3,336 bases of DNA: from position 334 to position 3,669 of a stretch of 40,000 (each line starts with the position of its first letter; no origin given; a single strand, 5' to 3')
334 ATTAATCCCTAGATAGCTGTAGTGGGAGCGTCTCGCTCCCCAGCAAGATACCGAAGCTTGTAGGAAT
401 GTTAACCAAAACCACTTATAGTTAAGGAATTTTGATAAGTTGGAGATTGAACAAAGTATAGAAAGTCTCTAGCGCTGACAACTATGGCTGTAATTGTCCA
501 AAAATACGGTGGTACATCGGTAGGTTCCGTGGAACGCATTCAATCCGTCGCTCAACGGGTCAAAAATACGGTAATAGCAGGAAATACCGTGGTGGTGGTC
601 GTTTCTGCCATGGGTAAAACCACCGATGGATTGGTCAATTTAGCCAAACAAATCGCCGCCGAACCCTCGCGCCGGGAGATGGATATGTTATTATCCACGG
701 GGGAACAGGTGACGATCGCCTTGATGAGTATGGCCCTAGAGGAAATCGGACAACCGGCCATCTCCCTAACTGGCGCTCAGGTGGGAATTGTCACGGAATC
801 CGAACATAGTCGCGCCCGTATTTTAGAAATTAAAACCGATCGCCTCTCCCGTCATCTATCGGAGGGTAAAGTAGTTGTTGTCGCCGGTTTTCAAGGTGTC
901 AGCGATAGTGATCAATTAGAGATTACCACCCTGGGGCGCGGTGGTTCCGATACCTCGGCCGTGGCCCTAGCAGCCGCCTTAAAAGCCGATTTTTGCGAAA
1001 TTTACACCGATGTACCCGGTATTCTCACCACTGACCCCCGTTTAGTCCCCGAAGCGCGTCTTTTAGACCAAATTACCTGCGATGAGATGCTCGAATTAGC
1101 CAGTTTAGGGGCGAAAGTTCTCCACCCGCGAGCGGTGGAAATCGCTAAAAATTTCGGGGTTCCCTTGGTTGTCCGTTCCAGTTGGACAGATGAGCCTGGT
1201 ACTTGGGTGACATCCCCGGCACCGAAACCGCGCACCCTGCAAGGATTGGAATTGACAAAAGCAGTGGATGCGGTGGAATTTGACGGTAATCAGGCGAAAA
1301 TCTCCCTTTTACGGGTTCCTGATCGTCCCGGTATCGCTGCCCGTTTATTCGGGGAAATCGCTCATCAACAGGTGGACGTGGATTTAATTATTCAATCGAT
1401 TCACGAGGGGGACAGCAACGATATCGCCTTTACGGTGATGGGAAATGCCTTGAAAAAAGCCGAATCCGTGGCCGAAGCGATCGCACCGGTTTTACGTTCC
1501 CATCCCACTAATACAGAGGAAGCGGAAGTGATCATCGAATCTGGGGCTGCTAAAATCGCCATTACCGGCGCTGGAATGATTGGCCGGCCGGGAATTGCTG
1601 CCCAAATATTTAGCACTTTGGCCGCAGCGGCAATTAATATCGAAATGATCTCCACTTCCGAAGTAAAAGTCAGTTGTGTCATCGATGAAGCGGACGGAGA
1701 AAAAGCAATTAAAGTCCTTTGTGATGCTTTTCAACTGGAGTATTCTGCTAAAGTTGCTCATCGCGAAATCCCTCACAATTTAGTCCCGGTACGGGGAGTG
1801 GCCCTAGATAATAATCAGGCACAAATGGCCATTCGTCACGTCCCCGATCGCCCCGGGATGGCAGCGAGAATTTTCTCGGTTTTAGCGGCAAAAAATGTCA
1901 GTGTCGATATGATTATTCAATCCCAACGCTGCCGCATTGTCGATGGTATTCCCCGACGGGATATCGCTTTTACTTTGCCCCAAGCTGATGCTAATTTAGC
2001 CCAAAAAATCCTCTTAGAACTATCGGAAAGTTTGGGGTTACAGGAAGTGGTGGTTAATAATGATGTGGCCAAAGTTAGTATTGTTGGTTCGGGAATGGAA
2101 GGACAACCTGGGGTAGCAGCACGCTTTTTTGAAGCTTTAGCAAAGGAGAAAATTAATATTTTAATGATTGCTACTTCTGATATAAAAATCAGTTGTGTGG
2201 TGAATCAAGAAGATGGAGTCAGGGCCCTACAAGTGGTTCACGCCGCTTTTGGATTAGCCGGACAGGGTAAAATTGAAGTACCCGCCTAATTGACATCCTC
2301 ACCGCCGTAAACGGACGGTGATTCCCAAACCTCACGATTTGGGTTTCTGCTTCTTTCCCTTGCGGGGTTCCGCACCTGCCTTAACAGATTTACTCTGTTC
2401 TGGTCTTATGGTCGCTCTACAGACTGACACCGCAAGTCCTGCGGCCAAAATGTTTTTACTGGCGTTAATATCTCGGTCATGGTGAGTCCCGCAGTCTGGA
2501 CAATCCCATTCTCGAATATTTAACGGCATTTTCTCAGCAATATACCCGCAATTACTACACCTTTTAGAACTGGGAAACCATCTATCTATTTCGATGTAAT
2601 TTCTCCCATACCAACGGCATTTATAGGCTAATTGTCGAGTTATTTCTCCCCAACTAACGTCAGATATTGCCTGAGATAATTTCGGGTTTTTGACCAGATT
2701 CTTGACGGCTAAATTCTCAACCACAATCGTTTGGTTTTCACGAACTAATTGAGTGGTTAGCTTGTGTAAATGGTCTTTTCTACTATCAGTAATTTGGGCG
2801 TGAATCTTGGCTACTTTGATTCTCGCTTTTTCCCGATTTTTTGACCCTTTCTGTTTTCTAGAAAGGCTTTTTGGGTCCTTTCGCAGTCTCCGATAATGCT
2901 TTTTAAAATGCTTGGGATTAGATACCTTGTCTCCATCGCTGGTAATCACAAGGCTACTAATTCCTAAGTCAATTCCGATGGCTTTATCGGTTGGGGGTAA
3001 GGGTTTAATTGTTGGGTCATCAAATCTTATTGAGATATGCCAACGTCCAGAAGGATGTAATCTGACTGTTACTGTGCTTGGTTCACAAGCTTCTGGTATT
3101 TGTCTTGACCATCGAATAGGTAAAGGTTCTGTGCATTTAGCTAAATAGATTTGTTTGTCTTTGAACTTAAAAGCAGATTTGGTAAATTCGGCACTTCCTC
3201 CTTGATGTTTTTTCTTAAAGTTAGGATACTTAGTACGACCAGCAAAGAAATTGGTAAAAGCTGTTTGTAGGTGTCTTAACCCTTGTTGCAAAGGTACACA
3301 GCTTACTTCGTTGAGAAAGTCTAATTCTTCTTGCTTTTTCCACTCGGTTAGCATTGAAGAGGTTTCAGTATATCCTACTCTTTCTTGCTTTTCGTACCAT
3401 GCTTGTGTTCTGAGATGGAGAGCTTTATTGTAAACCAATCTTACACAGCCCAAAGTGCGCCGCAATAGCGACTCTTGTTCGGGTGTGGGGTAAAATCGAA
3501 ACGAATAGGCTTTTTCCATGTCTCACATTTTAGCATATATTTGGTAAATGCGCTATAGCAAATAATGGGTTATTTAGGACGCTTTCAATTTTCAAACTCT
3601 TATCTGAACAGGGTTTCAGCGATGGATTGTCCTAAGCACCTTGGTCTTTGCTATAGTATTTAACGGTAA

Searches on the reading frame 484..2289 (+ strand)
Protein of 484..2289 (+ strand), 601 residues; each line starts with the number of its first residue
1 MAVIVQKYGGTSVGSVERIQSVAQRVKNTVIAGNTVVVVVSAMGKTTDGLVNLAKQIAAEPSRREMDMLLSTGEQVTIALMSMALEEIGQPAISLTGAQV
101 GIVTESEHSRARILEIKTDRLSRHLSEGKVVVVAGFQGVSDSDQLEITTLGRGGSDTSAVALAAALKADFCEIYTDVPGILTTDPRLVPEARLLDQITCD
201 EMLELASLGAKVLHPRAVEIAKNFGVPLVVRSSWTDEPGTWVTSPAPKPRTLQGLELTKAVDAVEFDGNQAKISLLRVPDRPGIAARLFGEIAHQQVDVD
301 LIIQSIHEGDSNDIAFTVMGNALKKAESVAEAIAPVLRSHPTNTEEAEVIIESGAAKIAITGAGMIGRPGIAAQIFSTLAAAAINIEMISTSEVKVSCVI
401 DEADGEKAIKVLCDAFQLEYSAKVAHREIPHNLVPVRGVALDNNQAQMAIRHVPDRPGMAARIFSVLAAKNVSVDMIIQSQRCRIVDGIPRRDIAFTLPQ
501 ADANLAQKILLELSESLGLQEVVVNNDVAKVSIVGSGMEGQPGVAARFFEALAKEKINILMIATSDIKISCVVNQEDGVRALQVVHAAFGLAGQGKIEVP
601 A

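Call 47: search_protein_families(library=pfam, proteins=[window:484-2289:+], max_evalue=0.001)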
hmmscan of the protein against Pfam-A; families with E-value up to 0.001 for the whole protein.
window:484-2289:+ (601 aa): 6 families
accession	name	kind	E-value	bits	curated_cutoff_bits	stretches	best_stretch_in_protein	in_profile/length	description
PF22468.2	ACT_9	-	7.7e-65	215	27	3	531-589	1-61/61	ACT domain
PF00696.33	AA_kinase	-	1.3e-54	185.8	24.9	1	3-232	2-234/234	Amino acid kinase family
PF13840.12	ACT_7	-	2.2e-37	127.2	27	2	524-586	2-64/65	ACT domain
PF01842.31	ACT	-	5.6e-34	115.9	27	4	452-489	6-40/66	ACT domain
PF13740.12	ACT_6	-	1.7e-07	31.5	23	0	279-311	10-42/76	ACT domain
PF22629.2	ACT_AHAS_ss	-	0.00053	20.5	27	0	368-407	8-50/67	AHAS small subunit-like ACT domain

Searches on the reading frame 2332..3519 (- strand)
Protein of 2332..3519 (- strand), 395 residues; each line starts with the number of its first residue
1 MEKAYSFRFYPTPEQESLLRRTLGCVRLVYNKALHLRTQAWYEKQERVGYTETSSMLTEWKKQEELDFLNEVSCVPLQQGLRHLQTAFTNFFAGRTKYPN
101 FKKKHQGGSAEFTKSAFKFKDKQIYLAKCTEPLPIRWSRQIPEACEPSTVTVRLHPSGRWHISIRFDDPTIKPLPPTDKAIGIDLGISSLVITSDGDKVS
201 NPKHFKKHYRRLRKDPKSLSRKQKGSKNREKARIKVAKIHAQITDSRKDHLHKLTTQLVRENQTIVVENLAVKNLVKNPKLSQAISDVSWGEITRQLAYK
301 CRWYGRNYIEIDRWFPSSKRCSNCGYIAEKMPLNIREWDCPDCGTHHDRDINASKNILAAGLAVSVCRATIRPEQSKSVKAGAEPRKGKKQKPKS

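Call 47: search_protein_families(library=pfam, proteins=[window:2332-3519:-], max_evalue=0.001)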
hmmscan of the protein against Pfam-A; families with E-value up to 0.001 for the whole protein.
window:2332-3519:- (395 aa): 3 families
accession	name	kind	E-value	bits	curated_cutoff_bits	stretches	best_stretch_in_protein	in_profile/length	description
PF01385.25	OrfB_IS605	-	2.4e-31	108.9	30.5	1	166-278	4-119/120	Probable transposase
PF07282.18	Cas12f1-like_TNB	-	2.2e-25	89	26.3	1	290-357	1-60/60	Cas12f1-like, TNB domain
PF12323.14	HTH_OrfB_IS605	-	3.1e-20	71.8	21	1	1-45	1-46/47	Helix-turn-helix domain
